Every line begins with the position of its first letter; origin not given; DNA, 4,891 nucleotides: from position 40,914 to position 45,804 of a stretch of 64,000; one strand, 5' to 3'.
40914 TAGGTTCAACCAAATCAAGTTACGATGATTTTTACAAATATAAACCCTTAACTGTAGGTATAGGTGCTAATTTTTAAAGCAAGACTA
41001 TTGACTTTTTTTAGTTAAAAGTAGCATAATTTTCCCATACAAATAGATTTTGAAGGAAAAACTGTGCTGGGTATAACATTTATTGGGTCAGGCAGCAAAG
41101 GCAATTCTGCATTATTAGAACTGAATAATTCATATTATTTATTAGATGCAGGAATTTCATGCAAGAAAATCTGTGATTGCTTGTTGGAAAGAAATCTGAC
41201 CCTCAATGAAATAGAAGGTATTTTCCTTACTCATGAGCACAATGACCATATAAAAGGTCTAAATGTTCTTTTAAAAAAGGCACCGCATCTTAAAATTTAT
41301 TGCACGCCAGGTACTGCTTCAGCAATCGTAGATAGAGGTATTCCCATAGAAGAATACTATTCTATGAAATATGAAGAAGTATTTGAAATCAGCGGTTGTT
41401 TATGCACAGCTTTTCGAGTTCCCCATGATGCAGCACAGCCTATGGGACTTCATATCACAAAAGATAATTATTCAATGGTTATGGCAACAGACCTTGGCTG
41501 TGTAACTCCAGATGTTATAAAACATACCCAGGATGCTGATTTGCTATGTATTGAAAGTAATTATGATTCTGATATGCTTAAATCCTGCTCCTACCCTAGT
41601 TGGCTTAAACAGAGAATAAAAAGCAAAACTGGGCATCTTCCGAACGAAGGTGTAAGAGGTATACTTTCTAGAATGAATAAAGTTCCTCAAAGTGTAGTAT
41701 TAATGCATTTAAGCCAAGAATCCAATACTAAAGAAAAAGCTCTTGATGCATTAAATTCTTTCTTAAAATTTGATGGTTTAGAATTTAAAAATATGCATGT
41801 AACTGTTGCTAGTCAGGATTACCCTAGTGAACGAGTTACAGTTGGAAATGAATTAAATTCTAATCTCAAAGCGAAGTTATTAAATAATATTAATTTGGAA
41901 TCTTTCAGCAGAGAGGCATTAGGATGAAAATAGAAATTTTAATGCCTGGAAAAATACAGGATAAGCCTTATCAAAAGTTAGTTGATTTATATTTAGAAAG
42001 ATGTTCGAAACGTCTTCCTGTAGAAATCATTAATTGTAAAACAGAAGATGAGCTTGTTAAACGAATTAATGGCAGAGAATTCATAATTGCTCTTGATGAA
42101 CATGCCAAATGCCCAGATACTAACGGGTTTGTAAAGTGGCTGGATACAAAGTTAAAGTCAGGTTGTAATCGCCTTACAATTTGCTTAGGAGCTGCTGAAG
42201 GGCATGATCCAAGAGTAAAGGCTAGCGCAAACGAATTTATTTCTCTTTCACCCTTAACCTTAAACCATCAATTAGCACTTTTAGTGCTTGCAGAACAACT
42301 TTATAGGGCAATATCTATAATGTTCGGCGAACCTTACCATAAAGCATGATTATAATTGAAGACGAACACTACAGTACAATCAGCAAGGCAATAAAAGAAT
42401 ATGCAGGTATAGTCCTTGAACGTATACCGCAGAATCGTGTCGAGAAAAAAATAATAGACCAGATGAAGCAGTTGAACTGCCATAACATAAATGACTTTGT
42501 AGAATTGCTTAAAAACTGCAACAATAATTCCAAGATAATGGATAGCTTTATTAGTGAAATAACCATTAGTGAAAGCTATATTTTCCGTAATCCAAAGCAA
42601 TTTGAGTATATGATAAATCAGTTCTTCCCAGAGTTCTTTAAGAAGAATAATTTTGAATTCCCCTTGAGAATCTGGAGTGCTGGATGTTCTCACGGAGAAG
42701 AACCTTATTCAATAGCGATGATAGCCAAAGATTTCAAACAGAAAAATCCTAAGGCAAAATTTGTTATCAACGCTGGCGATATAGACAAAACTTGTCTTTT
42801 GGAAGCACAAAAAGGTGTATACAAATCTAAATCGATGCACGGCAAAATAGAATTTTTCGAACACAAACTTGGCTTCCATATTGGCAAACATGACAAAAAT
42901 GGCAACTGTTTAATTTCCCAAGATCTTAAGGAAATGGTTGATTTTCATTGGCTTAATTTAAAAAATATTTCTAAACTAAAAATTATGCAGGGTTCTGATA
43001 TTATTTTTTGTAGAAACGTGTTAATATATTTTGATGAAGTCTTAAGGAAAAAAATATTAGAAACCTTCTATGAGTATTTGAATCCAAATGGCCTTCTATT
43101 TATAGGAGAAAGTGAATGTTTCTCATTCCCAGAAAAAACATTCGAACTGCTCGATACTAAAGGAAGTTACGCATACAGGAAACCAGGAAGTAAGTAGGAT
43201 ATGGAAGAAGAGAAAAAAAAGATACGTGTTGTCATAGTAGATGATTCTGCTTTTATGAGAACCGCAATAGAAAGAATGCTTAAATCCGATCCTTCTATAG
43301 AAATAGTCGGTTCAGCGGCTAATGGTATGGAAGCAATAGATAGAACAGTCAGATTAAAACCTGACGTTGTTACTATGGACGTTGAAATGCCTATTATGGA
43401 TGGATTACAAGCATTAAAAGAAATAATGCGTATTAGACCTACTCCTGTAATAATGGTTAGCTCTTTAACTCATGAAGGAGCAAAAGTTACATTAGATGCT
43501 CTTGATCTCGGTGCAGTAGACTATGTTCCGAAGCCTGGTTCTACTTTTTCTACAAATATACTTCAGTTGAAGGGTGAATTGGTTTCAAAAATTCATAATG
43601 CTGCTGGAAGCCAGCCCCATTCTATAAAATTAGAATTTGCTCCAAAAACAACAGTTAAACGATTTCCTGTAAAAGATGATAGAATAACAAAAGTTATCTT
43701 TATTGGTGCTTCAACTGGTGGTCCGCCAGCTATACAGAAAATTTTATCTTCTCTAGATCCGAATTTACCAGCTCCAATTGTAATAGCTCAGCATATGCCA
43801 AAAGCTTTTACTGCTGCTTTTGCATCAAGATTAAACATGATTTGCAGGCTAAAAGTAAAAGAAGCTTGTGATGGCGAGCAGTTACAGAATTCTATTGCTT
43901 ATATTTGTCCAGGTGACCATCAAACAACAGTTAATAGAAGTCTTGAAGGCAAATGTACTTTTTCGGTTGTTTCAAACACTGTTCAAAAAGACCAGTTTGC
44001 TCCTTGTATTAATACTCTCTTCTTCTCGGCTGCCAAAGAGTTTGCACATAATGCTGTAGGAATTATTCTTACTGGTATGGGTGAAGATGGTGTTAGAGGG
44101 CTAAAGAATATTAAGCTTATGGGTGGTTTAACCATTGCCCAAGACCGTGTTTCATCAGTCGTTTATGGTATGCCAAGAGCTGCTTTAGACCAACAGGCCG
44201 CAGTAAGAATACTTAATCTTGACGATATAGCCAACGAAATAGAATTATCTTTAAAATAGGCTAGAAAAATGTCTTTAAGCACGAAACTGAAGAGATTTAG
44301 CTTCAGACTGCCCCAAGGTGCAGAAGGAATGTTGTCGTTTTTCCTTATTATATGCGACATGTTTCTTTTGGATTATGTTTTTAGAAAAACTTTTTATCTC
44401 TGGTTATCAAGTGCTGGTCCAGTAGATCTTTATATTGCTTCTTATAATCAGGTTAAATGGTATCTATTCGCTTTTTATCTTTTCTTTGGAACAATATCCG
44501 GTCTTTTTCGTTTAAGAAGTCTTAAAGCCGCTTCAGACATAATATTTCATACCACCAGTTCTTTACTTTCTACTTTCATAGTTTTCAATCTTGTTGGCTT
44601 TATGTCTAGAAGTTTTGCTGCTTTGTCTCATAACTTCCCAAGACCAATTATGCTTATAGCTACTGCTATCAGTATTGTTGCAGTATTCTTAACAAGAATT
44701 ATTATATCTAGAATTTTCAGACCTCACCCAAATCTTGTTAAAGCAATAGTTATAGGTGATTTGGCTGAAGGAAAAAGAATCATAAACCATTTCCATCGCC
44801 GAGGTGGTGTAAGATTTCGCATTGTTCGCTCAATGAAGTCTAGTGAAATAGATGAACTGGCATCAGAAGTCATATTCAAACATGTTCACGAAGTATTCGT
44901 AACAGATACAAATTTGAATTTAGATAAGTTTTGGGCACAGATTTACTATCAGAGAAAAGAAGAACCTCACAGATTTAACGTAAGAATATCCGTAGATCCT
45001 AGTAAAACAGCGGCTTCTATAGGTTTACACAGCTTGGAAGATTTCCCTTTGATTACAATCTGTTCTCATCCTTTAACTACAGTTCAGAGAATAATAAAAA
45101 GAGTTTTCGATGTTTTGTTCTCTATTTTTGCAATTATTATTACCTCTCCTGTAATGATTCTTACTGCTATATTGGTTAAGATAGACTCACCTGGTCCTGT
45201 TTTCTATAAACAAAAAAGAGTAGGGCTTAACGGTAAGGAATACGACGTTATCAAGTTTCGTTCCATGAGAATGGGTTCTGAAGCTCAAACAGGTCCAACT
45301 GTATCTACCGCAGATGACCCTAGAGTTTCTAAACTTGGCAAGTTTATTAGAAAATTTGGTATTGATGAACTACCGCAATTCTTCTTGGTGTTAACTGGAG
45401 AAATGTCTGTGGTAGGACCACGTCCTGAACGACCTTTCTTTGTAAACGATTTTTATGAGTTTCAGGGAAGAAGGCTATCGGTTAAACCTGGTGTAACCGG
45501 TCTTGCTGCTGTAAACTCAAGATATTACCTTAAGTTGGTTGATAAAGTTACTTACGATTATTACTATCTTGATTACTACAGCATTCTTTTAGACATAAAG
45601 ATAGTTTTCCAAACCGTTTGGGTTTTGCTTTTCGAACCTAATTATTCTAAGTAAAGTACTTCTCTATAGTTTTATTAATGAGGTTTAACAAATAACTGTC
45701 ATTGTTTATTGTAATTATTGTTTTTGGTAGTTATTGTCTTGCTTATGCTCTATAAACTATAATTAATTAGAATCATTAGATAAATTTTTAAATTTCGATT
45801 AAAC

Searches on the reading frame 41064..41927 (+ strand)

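Call 28: search_protein_families(library=pfam, proteins=[window:41064-41927:+], max_evalue=0.001)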
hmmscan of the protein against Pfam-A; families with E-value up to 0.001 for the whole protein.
window:41064-41927:+ (287 aa): 4 families
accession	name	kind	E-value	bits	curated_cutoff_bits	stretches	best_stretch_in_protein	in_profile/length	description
PF12706.13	Lactamase_B_2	-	7.9e-21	75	27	1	26-215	4-199/200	Beta-lactamase superfamily domain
PF00753.33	Lactamase_B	-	2.6e-10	41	22.7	1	12-98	5-92/196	Metallo-beta-lactamase superfamily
PF25281.1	MBL_MAP1B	-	3.3e-05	23.5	37.6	1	6-72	24-87/279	MAP1B MBL-like domain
PF16661.11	Lactamase_B_6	-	0.00092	19.1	27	0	17-81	1-72/193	Metallo-beta-lactamase superfamily domain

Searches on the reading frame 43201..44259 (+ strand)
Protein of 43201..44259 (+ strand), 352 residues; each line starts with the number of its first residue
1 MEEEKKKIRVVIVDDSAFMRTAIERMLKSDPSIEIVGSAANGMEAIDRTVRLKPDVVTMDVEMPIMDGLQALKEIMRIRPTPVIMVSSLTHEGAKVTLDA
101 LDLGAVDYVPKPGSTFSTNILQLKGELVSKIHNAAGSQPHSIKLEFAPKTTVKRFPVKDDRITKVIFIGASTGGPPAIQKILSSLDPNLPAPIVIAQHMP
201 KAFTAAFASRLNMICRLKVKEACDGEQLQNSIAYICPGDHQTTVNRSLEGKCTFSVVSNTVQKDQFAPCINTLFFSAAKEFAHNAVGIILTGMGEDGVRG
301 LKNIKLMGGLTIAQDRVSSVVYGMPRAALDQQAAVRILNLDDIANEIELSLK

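Call 28: search_protein_families(library=pfam, proteins=[window:43201-44259:+], max_evalue=0.001)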
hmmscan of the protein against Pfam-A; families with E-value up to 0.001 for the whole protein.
window:43201-44259:+ (352 aa): 2 families
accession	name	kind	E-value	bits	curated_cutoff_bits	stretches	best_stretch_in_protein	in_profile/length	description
PF01339.22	CheB_methylest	-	4e-62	209.5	24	1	166-347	1-174/174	CheB methylesterase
PF00072.30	Response_reg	-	3.2e-23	82.4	30.2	1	10-113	1-101/111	Response regulator receiver domain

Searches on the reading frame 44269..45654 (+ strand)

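Call 28: search_protein_families(library=pfam, proteins=[window:44269-45654:+], max_evalue=0.001)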
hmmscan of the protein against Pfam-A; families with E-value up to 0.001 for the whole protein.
window:44269-45654:+ (461 aa): 1 family
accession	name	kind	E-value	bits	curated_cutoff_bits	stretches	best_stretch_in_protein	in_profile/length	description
PF02397.22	Bac_transf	-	1.9e-62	210.4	27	1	277-454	1-178/179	Bacterial sugar transferase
